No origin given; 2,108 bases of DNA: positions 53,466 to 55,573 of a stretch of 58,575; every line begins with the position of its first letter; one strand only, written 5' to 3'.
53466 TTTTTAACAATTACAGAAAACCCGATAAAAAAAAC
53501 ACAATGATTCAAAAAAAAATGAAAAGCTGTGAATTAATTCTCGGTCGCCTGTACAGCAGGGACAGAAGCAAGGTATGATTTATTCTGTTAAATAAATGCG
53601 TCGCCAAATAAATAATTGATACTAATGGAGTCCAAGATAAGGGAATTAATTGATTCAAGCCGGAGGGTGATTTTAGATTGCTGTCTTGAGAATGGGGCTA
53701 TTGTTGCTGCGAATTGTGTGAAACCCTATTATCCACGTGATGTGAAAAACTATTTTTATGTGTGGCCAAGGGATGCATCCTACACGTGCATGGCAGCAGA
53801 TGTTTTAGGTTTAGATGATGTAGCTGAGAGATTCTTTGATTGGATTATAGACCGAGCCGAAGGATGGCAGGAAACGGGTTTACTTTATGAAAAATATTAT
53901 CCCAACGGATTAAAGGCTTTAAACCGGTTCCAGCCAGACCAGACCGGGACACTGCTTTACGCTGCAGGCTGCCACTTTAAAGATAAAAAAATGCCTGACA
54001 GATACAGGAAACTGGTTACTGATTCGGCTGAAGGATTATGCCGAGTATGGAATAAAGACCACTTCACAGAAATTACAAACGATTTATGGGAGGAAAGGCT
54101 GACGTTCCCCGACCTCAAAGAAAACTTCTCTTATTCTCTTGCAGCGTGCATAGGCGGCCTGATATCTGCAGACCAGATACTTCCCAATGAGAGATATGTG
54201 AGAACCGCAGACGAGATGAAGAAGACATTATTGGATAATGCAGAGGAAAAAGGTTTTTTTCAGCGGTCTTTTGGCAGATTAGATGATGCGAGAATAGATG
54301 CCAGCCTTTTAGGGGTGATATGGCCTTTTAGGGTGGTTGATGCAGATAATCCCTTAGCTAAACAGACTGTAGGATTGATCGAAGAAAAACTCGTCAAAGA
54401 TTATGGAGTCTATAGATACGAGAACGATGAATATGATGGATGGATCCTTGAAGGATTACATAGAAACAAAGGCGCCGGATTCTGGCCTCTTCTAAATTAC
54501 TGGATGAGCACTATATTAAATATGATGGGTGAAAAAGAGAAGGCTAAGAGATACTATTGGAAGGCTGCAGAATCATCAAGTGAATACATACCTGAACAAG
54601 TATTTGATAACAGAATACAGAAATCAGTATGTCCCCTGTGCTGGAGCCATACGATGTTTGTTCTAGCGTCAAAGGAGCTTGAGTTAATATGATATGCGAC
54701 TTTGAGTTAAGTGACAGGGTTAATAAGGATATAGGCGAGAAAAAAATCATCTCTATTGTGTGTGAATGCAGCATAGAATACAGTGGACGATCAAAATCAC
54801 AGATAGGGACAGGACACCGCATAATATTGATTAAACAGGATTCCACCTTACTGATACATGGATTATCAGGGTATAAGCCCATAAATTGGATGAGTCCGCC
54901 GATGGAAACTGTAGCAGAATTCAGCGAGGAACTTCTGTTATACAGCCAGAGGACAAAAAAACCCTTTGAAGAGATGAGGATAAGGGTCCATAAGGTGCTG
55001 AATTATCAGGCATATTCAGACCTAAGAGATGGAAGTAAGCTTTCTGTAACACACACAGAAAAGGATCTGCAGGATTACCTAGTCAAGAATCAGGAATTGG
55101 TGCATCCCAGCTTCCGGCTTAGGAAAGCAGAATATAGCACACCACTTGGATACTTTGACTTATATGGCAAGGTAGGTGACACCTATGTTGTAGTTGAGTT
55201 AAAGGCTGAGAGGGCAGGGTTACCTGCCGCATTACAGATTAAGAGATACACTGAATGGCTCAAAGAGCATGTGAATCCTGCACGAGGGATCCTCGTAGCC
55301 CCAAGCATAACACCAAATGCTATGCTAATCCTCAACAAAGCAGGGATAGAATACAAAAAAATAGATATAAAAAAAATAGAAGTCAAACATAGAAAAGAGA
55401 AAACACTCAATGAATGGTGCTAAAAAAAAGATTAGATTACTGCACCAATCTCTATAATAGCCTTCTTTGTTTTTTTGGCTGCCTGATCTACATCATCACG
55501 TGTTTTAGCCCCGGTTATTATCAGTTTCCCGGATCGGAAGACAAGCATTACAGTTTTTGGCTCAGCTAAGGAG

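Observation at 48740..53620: Integrase-less island of three toxin/defence modules, with AbiE and Fic bracketed by long degenerate direct repeats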

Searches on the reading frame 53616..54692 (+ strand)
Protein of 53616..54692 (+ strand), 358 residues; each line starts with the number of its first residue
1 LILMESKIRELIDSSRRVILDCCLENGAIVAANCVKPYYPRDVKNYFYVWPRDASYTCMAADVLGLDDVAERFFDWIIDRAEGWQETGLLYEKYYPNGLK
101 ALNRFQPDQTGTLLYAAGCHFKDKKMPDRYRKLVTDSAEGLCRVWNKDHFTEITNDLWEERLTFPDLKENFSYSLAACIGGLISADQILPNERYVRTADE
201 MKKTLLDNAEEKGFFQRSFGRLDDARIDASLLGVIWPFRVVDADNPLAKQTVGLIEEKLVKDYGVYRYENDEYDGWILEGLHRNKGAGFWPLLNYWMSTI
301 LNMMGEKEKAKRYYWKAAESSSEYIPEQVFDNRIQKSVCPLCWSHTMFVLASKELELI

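Call 8: search_protein_families(library=pfam, proteins=[window:53616-54692:+], max_evalue=0.01)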
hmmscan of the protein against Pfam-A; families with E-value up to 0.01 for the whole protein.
window:53616-54692:+ (358 aa): 1 family
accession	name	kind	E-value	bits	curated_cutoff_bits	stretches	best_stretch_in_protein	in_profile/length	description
PF00723.27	Glyco_hydro_15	-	3.3e-11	43.2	22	1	27-306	24-339/427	Glycosyl hydrolases family 15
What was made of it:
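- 53625..54692 (+): GH15 gene, the right border and the start of the housekeeping block GH15-NucS-TBP. Pfam (call 8).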

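Call 12: find_related_loci(query=window:53616-54692:+, collection=genome_contigs, flank=10000)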
Query window:53616-54692:+ (358 aa) in genome_contigs; peptide patterns used: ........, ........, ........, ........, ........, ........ (x = any residue, [..] = any of these).
113 stretches matched a pattern; 33 encode a relative of the query (tblastn E <= 1e-3); 33 distinct loci.
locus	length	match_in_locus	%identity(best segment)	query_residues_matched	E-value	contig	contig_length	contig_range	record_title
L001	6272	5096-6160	62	5-358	1e-162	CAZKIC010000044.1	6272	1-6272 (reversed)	MAG TPA_asm: uncultured archaeon isolate binchicken_co64_77 genome assembly, contig: NODE_8660_length_6272_cov_10.862796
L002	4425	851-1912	63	5-355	4e-165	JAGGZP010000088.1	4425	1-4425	MAG: bacterium isolate AUK207 PB_MBMC_161_c_000000000080, whole genome shotgun sequence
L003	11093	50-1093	63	9-357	8e-161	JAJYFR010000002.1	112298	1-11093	MAG: bacterium isolate DBS1-2.bin54 NODE_82_length_112298_cov_2.832541, whole genome shotgun sequence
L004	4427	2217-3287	61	1-355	2e-157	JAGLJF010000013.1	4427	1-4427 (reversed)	MAG: Candidatus Paceibacterota bacterium isolate RS_3_34 ROV157_3.bin.34.fa_13, whole genome shotgun sequence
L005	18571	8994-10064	57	4-358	1e-151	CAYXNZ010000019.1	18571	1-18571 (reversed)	MAG TPA_asm: uncultured Gammaproteobacteria bacterium isolate binchicken_co181_167 genome assembly, contig: NODE_4822_le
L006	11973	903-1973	57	1-355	9e-149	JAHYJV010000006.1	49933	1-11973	MAG: Patescibacteria group bacterium isolate KA31 NODE_414_length_49933_cov_196.830583, whole genome shotgun sequence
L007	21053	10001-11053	59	4-355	4e-142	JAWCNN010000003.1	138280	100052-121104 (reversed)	MAG: Candidatus Bathyarchaeia archaeon isolate JZ-2_201709_bins_178 JZ-2_201709_bins_178_scaffold_3, whole genome shotgu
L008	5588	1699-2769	55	1-358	2e-138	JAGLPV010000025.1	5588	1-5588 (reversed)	MAG: Candidatus Aenigmatarchaeota archaeon isolate RS_8_22 ROV157_8.bin.22.fa_25, whole genome shotgun sequence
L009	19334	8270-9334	55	3-358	1e-134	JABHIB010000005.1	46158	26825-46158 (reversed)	MAG: archaeon isolate SI037_bin53 k141_2538059, whole genome shotgun sequence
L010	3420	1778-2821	56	7-355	3e-138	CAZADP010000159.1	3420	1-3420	MAG TPA_asm: uncultured Candidatus Bathyarchaeia archaeon isolate binchicken_co124_24 genome assembly, contig: NODE_3797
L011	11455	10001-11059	55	8-358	8e-134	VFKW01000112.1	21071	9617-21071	MAG: Candidatus Berkelbacteria bacterium isolate Bin_65_7 c_000000052269, whole genome shotgun sequence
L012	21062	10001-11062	55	1-355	6e-132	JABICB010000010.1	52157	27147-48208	MAG: archaeon isolate SI048_bin40 k141_110403, whole genome shotgun sequence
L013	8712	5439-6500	55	1-355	6e-132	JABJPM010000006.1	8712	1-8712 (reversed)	MAG: Candidatus Woesearchaeota archaeon isolate SI075_bin66 k141_381756, whole genome shotgun sequence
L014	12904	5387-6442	57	7-358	1e-131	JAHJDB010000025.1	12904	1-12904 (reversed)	MAG: Nanoarchaeota archaeon isolate Modern_marine.mb.327 Modern_marine.mb.327_k141_502422, whole genome shotgun sequence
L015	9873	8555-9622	54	3-358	3e-131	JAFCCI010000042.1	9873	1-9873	Candidatus Woesearchaeota archaeon isolate AB_3033_Bin_101 AB_3033_Bin_101_scaffold_19619, whole genome shotgun sequence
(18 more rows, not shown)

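Call 19: find_homologous_proteins(query=window:53616-54692:+, max_evalue=1e-60)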
Query window:53616-54692:+ (358 aa): 727 proteins with E <= 1e-60 among 2749 candidates; the best 120 are listed.
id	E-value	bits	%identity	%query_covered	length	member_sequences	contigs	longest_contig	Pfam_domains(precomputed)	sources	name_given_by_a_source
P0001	3.9e-247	837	100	99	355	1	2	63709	PF00723.28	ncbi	-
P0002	1.8e-172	591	67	99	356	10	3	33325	PF00723.28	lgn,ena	-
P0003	1.2e-171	589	68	98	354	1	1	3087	PF00723.28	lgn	-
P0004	1.5e-169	582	69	99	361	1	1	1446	PF00723.28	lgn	-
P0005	2.6e-169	581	65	99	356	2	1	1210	PF00723.28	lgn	-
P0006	4.4e-169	580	68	99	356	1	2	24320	PF00723.28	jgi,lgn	jgi:glucoamylase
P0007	8.0e-168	576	66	99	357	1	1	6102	PF00723.28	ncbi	-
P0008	9.6e-168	576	65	98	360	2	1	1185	PF00723.28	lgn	-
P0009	1.1e-167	576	66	99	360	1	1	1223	PF00723.28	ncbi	-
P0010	7.2e-167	573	65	99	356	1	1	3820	PF00723.28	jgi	jgi:GH15 family glucan-1,4-alpha-glucosidase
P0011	1.4e-166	572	66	98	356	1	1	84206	PF00723.28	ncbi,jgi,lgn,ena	-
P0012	1.6e-166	572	66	99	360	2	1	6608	PF00723.28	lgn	-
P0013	1.5e-165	569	67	97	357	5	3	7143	PF00723.28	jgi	-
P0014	2.1e-165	568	65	98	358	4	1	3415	PF00723.28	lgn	-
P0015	4.9e-165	567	66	98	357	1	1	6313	PF00723.28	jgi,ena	-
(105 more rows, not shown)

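Call 20: find_encoding_contigs(protein=P0001, flank=10000, max_places=10)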
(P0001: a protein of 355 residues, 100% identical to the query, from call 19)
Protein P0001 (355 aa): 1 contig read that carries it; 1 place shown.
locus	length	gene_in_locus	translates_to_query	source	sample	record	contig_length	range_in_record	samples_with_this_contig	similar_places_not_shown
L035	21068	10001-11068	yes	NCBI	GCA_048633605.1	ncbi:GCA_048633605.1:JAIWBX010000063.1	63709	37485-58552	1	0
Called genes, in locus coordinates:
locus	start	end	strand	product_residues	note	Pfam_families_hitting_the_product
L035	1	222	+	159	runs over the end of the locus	-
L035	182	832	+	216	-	PF01944:SpoIIM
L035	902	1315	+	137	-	-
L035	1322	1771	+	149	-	-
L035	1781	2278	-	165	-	-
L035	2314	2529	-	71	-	-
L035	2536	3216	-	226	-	PF01987:AIM24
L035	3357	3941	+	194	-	-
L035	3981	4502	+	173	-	-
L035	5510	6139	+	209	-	-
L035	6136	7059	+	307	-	PF08843:AbiEii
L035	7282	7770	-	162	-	-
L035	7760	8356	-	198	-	PF01909:NTP_transf_2 (weak), PF18765:Polbeta (weak)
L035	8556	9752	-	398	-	PF02661:Fic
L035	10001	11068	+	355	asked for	PF00723:Glyco_hydro_15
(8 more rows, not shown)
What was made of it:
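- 53625..54692 (+): The gene call of 355 aa is from call 20.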

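Call 21: find_encoding_contigs(protein=P0002, flank=10000, max_places=4)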
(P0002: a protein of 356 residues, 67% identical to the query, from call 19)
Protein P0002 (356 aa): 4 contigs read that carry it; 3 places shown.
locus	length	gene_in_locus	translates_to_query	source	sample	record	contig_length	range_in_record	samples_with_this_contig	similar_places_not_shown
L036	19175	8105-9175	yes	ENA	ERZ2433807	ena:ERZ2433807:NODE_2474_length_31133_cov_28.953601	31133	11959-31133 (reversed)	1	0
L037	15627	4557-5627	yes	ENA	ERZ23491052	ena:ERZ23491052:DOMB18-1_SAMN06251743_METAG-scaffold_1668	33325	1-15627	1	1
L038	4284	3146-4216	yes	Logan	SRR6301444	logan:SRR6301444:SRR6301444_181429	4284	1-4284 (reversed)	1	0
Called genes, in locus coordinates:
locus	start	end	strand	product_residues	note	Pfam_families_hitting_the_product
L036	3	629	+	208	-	?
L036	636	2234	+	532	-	PF00535:Glycos_transf_2, PF10111:Glyco_tranf_2_2, PF13641:Glyco_tranf_2_3, PF05050:Methyltransf_21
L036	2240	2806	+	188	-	PF14602:Hexapep_2 (faint), PF25087:GMPPB_C (faint), PF00132:Hexapep (weak)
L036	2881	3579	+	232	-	PF13489:Methyltransf_23 (weak), PF13847:Methyltransf_31 (weak), PF08241:Methyltransf_11, PF08242:Methyltransf_12 (weak), PF13649:Methyltransf_25 (weak)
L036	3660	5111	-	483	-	PF01943:Polysacc_synt, PF03023:MurJ (weak), PF13440:Polysacc_synt_3, PF01554:MatE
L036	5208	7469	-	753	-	-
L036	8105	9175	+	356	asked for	PF00723:Glyco_hydro_15 (weak)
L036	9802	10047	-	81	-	PF01247:Ribosomal_L35Ae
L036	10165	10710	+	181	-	PF01558:POR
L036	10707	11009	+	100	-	PF12838:Fer4_7 (weak), PF13187:Fer4_9 (faint), PF25160:LdpA_Fe-S-bd (faint), PF00037:Fer4, PF13237:Fer4_10 (weak), PF14697:Fer4_21, PF00037:Fer4 (weak), PF12837:Fer4_6 (weak), +3 more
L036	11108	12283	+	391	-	PF01855:POR_N, PF02780:Transketolase_C (weak), PF17147:PFOR_II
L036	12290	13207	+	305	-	PF02775:TPP_enzyme_C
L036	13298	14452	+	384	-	PF00091:Tubulin, PF12327:FtsZ_C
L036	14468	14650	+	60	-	-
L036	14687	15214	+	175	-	PF03439:Spt5-NGN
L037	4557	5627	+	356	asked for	PF00723:Glyco_hydro_15 (weak)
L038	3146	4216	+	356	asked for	PF00723:Glyco_hydro_15 (weak)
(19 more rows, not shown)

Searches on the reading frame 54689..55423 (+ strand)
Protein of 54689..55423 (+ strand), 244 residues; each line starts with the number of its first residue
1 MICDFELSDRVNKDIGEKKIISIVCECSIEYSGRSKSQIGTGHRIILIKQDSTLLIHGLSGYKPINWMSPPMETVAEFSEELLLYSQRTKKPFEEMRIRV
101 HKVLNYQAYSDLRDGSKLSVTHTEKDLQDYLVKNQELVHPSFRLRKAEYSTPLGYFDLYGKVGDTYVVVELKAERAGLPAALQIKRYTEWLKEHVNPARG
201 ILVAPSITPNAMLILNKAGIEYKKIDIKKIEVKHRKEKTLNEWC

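Call 8: search_protein_families(library=pfam, proteins=[window:54689-55423:+], max_evalue=0.01)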
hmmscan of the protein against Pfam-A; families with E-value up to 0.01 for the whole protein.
window:54689-55423:+ (244 aa): 2 families
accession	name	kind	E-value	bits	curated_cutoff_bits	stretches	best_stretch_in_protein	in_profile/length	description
PF01939.22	NucS_C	-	1.4e-22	80.5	24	1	124-237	2-118/124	Endonuclease NucS C-terminal domain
PF21003.3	NucS_N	-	2.7e-19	69.4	23.9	1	19-109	3-93/100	Endonuclease NucS N-terminal PH-like domain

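Call 14: find_encoding_contigs(protein=window:54689-55423:+, flank=10000, max_places=10)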
Protein window:54689-55423:+ (244 aa): 1 contig read that carries it; 1 place shown.
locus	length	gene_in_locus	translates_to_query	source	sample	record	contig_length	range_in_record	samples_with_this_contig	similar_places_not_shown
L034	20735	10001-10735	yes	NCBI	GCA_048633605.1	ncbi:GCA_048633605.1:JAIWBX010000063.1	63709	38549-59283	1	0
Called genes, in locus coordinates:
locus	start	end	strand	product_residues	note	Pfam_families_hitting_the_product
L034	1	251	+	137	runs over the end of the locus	-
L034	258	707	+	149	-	-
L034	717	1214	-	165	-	-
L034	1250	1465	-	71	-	-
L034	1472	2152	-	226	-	PF01987:AIM24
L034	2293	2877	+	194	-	-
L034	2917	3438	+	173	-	-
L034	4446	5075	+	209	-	-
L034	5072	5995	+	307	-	PF08843:AbiEii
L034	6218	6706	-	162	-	-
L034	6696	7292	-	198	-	PF01909:NTP_transf_2 (weak), PF18765:Polbeta (weak)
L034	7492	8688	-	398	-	PF02661:Fic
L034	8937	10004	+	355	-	PF00723:Glyco_hydro_15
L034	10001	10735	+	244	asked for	PF21003:NucS_N, PF01939:NucS_C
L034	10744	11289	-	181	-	PF00352:TBP, PF11858:DUF3378 (faint), PF00352:TBP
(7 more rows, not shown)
